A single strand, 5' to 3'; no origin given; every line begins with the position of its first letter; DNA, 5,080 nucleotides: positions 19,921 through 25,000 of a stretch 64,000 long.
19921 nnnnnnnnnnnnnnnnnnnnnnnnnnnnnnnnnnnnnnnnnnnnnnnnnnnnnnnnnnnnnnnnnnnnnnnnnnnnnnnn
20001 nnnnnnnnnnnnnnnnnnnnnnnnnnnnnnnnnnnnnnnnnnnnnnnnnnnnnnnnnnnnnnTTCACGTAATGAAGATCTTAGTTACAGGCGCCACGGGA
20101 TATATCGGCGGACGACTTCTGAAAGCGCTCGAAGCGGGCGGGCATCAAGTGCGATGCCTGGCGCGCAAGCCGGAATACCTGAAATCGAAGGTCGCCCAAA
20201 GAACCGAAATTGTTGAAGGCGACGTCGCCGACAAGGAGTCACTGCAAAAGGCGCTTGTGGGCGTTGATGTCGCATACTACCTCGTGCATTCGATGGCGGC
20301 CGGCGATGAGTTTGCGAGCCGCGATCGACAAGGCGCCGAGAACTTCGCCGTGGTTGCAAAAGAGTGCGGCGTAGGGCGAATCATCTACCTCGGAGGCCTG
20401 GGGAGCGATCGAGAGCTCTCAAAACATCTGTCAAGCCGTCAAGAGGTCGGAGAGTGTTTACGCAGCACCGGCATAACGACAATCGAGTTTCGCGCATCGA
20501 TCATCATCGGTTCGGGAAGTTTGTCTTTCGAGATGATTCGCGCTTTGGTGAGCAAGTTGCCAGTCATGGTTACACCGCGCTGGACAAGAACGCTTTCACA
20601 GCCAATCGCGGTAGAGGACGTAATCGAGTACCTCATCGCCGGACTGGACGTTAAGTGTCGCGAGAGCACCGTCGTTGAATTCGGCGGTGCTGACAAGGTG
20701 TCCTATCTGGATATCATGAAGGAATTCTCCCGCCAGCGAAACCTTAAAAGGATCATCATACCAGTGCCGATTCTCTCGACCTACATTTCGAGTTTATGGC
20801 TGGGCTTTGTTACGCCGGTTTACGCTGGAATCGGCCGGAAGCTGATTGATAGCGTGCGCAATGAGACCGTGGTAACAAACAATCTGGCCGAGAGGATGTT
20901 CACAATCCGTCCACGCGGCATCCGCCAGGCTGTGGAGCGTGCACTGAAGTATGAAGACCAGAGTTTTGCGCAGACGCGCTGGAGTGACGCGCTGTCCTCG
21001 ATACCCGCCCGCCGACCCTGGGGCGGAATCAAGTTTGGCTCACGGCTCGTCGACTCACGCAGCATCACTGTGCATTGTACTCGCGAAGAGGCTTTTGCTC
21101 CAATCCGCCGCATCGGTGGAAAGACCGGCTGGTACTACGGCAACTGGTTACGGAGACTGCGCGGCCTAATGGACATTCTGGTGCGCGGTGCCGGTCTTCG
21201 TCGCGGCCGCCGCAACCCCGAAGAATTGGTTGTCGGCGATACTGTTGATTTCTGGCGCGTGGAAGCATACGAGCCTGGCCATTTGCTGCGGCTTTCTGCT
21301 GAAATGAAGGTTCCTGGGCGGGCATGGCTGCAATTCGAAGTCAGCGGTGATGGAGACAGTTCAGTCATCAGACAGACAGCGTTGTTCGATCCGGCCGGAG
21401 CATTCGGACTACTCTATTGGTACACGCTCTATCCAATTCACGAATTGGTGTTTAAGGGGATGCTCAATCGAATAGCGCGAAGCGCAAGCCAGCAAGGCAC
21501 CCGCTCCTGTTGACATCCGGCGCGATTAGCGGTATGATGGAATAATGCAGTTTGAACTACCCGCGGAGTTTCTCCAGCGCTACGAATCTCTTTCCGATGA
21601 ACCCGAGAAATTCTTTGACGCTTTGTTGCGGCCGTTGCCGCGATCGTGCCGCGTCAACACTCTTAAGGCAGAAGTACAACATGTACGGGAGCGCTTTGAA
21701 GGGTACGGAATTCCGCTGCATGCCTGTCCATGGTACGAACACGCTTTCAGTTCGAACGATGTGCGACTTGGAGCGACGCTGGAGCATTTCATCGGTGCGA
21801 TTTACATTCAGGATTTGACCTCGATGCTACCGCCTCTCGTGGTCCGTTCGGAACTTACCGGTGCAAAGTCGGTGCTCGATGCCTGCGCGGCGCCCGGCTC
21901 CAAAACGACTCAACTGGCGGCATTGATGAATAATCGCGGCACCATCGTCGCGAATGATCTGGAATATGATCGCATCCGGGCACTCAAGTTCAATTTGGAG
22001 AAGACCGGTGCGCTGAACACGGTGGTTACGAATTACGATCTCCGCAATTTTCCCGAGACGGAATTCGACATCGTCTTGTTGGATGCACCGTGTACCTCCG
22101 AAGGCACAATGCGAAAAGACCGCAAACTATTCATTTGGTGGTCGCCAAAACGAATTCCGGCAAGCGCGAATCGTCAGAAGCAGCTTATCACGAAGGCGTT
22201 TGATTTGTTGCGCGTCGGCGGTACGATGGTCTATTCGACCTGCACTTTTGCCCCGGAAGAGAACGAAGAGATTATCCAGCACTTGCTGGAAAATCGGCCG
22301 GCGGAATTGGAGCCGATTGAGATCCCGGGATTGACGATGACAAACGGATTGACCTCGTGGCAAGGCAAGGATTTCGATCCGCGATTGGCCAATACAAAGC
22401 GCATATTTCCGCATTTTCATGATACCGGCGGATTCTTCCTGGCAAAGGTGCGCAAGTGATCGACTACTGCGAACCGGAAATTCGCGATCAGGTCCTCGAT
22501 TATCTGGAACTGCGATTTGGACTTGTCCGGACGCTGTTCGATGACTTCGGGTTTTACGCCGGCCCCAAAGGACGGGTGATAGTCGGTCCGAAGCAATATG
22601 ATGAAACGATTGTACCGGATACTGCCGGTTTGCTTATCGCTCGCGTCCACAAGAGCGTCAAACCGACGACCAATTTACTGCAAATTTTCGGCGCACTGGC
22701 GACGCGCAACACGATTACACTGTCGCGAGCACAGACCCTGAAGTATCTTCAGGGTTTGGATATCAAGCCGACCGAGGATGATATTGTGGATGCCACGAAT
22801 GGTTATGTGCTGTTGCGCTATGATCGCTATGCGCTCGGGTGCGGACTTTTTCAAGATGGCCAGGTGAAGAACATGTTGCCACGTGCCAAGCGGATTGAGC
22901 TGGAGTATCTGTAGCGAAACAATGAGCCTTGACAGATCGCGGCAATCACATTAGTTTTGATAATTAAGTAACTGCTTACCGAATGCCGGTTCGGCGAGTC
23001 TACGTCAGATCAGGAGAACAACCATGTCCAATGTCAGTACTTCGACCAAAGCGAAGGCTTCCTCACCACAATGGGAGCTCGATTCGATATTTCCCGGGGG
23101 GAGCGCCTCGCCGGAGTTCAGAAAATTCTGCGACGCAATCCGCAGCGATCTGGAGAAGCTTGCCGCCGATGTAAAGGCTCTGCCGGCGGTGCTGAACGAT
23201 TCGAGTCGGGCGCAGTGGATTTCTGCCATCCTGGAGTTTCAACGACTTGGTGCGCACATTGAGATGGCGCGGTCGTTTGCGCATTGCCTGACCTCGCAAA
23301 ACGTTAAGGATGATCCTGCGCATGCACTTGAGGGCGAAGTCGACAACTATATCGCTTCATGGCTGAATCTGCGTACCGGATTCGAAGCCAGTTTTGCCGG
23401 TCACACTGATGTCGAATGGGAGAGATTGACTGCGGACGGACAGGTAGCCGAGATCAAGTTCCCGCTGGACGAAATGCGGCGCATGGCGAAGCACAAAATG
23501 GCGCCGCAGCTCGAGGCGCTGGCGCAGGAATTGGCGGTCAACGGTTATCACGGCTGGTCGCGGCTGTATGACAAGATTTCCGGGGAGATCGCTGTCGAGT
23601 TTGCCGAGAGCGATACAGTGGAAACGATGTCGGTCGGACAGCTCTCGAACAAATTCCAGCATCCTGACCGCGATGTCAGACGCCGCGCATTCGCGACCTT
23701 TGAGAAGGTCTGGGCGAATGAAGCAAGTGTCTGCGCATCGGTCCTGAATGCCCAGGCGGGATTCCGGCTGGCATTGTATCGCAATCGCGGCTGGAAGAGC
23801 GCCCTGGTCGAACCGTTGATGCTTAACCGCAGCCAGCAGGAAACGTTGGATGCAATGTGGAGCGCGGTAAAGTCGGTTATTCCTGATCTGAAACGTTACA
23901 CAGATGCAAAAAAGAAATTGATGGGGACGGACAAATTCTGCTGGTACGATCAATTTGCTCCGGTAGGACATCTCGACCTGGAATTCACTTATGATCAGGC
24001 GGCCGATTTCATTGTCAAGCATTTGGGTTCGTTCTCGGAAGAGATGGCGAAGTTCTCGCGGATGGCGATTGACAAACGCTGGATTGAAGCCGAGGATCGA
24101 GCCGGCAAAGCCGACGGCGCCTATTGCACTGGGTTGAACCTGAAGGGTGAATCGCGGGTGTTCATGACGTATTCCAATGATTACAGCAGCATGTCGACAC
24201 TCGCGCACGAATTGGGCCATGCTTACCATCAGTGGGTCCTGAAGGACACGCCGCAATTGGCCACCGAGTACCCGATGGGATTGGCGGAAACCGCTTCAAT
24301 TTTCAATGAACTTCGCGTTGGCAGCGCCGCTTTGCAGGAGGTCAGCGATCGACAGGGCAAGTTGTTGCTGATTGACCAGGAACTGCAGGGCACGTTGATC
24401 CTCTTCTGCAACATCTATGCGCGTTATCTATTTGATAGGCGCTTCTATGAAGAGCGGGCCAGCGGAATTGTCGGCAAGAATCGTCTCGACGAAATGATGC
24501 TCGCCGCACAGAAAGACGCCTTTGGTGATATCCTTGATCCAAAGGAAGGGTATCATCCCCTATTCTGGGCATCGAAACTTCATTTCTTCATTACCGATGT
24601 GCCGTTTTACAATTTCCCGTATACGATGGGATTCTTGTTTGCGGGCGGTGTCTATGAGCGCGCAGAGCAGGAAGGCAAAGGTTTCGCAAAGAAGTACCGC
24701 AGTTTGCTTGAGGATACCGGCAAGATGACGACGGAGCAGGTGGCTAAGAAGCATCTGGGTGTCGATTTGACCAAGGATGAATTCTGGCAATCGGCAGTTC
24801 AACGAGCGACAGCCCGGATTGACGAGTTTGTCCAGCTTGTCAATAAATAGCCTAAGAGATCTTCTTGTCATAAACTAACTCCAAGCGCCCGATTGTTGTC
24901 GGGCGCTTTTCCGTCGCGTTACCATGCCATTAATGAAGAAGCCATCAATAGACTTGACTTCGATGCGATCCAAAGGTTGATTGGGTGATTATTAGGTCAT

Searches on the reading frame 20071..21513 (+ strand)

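Call 57: search_protein_families(library=pfam, proteins=[window:20071-21513:+], max_evalue=0.00001)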
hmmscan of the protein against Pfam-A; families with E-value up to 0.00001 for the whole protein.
window:20071-21513:+ (480 aa): 5 families
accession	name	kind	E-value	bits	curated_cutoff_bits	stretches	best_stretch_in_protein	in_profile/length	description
PF11066.14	DUF2867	-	8.8e-33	114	27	1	324-464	5-142/142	Protein of unknown function (DUF2867)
PF13460.12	NAD_binding_10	-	3.2e-19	69.9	27.2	1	7-122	1-111/184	NAD(P)H-binding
PF05368.20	NmrA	-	6.3e-18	65.8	27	1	2-145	4-148/298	NmrA-like family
PF01370.27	Epimerase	-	6.9e-14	52.3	20.9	1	3-108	1-114/240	NAD dependent epimerase/dehydratase family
PF01073.25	3Beta_HSD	-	1.9e-08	34.1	22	1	4-107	1-114/280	3-beta hydroxysteroid dehydrogenase/isomerase family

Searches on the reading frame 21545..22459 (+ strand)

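Call 57: search_protein_families(library=pfam, proteins=[window:21545-22459:+], max_evalue=0.00001)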
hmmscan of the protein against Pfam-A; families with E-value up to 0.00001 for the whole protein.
window:21545-22459:+ (304 aa): 4 families
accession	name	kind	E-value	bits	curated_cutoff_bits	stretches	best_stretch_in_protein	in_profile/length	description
PF01189.24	Methyltr_RsmB-F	-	1.2e-49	169.1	27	1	108-302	10-198/199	16S rRNA methyltransferase RsmB/F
PF17125.10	Methyltr_RsmF_N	-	1e-13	51.9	34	1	5-90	1-85/86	N-terminal domain of 16S rRNA methyltransferase RsmF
PF13847.12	Methyltransf_31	-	1.1e-08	35.4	27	1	106-251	3-126/145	Methyltransferase domain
PF01728.25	FtsJ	-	7.6e-06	26.4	24.1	0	107-248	22-152/181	FtsJ-like methyltransferase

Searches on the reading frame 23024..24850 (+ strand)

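Call 57: search_protein_families(library=pfam, proteins=[window:23024-24850:+], max_evalue=0.00001)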
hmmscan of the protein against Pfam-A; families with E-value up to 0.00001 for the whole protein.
window:23024-24850:+ (608 aa): 2 families
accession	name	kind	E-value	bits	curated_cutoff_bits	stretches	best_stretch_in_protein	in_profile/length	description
PF01432.26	Peptidase_M3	-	7.3e-25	88.6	27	1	213-592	5-455/457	Peptidase family M3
PF08439.15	Peptidase_M3_N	-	3.1e-09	37.3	25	1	131-188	9-67/70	Oligopeptidase F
